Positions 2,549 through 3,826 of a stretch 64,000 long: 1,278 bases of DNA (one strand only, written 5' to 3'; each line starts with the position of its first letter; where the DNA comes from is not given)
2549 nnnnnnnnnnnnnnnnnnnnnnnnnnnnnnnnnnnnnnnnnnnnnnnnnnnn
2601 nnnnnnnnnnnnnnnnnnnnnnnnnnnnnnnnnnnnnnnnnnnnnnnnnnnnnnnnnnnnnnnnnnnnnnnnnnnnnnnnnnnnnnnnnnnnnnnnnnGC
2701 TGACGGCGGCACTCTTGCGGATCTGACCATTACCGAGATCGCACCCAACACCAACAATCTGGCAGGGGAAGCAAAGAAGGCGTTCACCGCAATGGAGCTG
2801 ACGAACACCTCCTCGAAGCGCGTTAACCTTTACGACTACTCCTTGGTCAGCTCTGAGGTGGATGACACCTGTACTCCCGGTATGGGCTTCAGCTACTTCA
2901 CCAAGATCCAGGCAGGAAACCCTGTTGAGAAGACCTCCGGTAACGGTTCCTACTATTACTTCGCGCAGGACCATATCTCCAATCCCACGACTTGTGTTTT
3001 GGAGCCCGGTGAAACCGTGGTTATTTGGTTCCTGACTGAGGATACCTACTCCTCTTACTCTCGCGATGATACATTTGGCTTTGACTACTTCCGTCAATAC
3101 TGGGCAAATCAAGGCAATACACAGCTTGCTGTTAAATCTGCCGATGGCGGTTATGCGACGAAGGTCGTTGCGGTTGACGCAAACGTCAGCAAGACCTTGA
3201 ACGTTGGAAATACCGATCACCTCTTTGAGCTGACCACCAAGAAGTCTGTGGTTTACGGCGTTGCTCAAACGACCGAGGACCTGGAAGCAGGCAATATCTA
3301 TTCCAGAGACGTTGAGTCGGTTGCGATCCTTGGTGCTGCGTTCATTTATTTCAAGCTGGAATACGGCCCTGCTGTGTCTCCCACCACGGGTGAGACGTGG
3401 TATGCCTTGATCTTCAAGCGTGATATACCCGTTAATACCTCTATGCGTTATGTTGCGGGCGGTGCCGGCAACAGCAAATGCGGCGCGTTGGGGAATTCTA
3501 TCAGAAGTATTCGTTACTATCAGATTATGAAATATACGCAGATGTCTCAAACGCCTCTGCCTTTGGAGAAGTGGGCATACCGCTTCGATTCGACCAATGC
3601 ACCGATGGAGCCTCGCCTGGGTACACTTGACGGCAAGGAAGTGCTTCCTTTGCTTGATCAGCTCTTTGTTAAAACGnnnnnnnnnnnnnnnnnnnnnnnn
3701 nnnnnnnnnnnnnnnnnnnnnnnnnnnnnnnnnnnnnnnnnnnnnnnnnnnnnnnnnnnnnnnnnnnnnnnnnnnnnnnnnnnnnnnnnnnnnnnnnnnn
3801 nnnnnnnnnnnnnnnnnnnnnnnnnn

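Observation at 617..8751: Two adjacent giant secreted mosaic proteins built from lamin-tail-domain-like modules, immediately upstream of the dcw cluster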

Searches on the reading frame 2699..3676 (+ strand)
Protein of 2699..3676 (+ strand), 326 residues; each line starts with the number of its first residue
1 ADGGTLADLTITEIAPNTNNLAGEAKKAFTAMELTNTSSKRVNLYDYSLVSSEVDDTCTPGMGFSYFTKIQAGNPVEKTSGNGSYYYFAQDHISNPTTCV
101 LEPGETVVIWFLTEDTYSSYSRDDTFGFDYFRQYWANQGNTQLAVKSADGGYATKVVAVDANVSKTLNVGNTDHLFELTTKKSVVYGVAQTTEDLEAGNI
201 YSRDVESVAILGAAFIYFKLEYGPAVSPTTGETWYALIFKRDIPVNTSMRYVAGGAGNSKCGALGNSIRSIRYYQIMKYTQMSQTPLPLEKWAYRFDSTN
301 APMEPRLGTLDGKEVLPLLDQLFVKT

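Call 15: search_protein_families(library=pfam, max_evalue=10, proteins=[window:2699-3676:+])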
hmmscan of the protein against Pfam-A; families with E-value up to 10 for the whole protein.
seq(326 aa): 3 families
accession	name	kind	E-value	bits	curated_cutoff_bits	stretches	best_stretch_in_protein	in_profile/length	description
PF00932.25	LTD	-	4.6e-07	30.6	34.3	1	7-124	6-74/109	Lamin Tail Domain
PF14016.12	DUF4232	-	0.074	13.7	27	1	19-149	15-110/129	Domain of unknown function (DUF4232)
PF13375.12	RnfC_N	-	0.1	13.1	25.6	1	72-107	17-52/101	RnfC Barrel sandwich hybrid domain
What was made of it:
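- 2711..3391 (+): A LTD-2, the most conserved module of the family. Pfam LTD E 4.6e-7 (call 15).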
